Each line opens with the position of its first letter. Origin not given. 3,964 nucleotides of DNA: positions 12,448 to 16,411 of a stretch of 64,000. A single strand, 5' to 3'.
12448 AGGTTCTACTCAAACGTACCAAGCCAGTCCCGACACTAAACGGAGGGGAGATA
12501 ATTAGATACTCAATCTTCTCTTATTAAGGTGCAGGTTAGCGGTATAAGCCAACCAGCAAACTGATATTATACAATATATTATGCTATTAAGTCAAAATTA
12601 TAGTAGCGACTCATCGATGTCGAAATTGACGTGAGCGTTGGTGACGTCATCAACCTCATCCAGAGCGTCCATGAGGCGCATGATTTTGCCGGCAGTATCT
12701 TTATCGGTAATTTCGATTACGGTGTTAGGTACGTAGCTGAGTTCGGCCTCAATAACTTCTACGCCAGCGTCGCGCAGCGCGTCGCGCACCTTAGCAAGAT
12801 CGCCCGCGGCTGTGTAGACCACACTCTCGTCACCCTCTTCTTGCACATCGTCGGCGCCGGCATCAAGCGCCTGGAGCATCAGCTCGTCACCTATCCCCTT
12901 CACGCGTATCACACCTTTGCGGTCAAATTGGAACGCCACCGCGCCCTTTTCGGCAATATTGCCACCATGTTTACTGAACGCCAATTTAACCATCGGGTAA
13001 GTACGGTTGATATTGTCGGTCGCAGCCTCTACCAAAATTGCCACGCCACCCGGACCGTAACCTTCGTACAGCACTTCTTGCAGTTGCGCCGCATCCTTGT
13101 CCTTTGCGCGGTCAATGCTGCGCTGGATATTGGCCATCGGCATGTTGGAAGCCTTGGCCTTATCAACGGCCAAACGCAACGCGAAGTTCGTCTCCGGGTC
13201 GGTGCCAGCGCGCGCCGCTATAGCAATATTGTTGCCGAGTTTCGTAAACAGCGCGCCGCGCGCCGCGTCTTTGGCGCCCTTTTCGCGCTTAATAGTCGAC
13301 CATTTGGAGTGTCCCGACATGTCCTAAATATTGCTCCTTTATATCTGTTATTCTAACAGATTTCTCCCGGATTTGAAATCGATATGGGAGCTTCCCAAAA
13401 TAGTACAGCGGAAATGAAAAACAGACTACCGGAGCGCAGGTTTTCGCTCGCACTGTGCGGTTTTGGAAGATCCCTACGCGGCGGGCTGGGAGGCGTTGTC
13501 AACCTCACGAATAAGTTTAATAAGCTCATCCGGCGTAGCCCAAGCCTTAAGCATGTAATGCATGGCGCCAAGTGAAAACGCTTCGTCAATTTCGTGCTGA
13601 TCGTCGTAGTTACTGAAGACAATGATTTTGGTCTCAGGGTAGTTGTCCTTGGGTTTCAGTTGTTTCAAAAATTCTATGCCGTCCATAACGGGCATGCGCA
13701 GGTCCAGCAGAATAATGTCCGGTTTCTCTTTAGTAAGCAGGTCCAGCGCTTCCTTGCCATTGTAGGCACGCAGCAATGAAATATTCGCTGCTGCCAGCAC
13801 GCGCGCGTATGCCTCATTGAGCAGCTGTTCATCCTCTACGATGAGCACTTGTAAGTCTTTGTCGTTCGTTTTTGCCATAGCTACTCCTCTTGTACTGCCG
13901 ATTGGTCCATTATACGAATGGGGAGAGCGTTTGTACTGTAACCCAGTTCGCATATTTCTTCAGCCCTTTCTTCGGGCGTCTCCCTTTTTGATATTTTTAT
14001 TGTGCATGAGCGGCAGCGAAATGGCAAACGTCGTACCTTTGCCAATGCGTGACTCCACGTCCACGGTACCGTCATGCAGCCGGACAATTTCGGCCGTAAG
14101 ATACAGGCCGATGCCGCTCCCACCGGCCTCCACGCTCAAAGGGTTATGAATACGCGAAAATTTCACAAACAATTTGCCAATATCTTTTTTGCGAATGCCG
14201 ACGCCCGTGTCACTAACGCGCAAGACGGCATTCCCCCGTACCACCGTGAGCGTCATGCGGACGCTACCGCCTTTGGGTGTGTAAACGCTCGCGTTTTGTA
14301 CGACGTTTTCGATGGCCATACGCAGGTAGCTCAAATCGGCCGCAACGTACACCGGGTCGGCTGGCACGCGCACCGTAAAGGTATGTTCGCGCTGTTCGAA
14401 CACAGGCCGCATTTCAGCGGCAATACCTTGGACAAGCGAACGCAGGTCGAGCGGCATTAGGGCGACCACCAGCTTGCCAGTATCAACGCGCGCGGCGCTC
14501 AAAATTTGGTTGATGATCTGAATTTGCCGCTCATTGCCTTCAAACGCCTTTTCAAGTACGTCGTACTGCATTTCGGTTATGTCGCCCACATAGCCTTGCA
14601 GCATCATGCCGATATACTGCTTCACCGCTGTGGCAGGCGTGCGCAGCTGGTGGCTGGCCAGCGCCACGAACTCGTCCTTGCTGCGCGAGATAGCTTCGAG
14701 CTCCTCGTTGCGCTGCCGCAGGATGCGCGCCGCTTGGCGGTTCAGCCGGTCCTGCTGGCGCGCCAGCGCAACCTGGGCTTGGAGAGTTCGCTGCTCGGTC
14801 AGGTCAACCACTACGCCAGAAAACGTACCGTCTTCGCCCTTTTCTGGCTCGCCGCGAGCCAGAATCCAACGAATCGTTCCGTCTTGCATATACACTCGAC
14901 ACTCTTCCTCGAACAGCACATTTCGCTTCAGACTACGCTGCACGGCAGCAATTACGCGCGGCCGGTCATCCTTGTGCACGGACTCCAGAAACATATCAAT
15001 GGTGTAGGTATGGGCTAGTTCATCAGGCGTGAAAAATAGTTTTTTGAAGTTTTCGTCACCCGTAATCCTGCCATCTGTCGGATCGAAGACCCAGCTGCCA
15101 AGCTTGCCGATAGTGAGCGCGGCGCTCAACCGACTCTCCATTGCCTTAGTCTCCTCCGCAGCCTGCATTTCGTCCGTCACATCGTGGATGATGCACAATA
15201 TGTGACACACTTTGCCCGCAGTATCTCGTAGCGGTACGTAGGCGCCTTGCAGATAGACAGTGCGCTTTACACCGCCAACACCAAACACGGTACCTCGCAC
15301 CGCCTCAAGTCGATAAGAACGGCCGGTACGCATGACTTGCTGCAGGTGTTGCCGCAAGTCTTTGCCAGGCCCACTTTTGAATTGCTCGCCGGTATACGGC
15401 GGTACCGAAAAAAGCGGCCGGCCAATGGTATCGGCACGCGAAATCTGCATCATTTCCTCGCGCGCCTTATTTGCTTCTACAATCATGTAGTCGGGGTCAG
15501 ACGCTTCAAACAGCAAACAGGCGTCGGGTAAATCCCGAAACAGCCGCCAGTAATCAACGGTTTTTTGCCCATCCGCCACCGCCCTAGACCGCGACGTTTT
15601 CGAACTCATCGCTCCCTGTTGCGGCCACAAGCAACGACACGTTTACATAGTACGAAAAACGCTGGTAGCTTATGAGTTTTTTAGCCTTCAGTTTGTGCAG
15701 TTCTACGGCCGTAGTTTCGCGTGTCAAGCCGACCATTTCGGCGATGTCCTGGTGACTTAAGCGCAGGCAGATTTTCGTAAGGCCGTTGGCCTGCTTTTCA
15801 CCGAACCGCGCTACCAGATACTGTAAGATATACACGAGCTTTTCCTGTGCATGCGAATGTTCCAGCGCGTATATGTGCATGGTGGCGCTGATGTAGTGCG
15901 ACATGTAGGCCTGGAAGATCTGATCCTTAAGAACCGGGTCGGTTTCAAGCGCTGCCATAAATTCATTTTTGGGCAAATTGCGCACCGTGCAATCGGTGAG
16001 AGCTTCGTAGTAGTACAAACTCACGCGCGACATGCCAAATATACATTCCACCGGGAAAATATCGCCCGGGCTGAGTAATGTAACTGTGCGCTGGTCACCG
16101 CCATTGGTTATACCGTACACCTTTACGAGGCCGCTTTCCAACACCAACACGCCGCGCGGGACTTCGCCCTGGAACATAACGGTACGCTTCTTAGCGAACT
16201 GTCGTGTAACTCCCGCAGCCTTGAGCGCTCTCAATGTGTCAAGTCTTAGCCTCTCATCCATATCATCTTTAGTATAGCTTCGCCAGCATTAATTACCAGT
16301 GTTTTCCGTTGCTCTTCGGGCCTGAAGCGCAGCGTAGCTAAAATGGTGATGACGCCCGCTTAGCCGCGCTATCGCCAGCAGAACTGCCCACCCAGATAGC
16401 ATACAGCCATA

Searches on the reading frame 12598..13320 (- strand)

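Call 68: search_protein_families(library=pfam, proteins=[window:12598-13320:-], max_evalue=0.01)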
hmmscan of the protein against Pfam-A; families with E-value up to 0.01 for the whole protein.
window:12598-13320:- (240 aa): 2 families
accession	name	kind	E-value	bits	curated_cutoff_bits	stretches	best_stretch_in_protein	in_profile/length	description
PF01709.26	Transcrip_reg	-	3.9e-51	173.4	27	1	81-233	2-160/160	TACO1/YebC second and third domain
PF20772.2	TACO1_YebC_N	-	4.7e-27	94.7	36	1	5-74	1-72/73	TACO1/YebC protein N-terminal domain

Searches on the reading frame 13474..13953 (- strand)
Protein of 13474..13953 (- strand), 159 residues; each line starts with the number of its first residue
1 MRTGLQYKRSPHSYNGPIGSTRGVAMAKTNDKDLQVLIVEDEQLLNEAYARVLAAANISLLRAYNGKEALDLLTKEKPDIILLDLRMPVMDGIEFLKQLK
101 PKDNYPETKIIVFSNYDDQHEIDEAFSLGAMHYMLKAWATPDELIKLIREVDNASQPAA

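Call 68: search_protein_families(library=pfam, proteins=[window:13474-13953:-], max_evalue=0.01)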
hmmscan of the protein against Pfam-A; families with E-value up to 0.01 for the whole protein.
window:13474-13953:- (159 aa): 2 families
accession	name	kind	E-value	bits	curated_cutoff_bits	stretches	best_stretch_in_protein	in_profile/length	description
PF00072.30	Response_reg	-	1.6e-26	93.1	30.2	1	36-148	1-110/111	Response regulator receiver domain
PF23198.2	PDE8A_N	-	0.0012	19.2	29.6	1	28-126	4-104/147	PDE8A-like, N-terminal domain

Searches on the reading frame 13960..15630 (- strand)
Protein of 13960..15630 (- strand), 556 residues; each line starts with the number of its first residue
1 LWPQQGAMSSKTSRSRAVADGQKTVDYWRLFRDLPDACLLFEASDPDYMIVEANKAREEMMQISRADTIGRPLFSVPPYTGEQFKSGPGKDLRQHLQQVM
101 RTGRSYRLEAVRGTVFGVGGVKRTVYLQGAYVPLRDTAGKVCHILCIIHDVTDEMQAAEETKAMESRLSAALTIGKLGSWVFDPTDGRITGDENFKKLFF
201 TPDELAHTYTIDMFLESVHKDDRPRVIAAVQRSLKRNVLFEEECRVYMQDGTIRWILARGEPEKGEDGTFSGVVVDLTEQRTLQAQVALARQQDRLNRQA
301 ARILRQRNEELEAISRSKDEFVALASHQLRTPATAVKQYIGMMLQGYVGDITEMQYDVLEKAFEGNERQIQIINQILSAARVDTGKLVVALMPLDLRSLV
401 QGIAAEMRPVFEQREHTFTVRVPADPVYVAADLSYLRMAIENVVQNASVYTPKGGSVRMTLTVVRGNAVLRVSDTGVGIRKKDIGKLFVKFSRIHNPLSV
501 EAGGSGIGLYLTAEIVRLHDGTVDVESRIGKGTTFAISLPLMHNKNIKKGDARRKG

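Call 68: search_protein_families(library=pfam, proteins=[window:13960-15630:-], max_evalue=0.01)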
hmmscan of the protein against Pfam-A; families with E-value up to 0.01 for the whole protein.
window:13960-15630:- (556 aa): 6 families
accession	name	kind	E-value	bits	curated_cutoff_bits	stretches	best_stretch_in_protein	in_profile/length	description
PF02518.31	HATPase_c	-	4.1e-23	82.4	26.4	1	433-541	3-109/111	Histidine kinase-, DNA gyrase B-, and HSP90-like ATPase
PF08448.16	PAS_4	-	3.8e-18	66.2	23.1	1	32-154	2-108/110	PAS fold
PF08447.18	PAS_3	-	3e-14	53.5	25.6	1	192-271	5-83/89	PAS fold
PF13426.13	PAS_9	-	1.4e-11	45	27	1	36-153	2-103/103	PAS domain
PF00989.32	PAS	-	2.9e-10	40.6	22.6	1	44-151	17-113/113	PAS fold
PF00512.31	HisKA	-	2e-09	37.8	26.9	1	318-385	2-66/66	His Kinase A (phospho-acceptor) domain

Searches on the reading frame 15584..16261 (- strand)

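Call 68: search_protein_families(library=pfam, proteins=[window:15584-16261:-], max_evalue=0.01)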
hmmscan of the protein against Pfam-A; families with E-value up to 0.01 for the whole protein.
window:15584-16261:- (225 aa): 3 families
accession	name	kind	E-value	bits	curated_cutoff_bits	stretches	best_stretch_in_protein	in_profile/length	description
PF00027.35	cNMP_binding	-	7.7e-15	55.1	27.5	1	20-108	2-89/89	Cyclic nucleotide-binding domain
PF13545.12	HTH_Crp_2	-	3.1e-11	43.5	27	1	145-200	6-56/70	Crp-like helix-turn-helix domain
PF00325.26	Crp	-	5.7e-08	32.8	21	1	166-197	1-32/32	Bacterial regulatory proteins, crp family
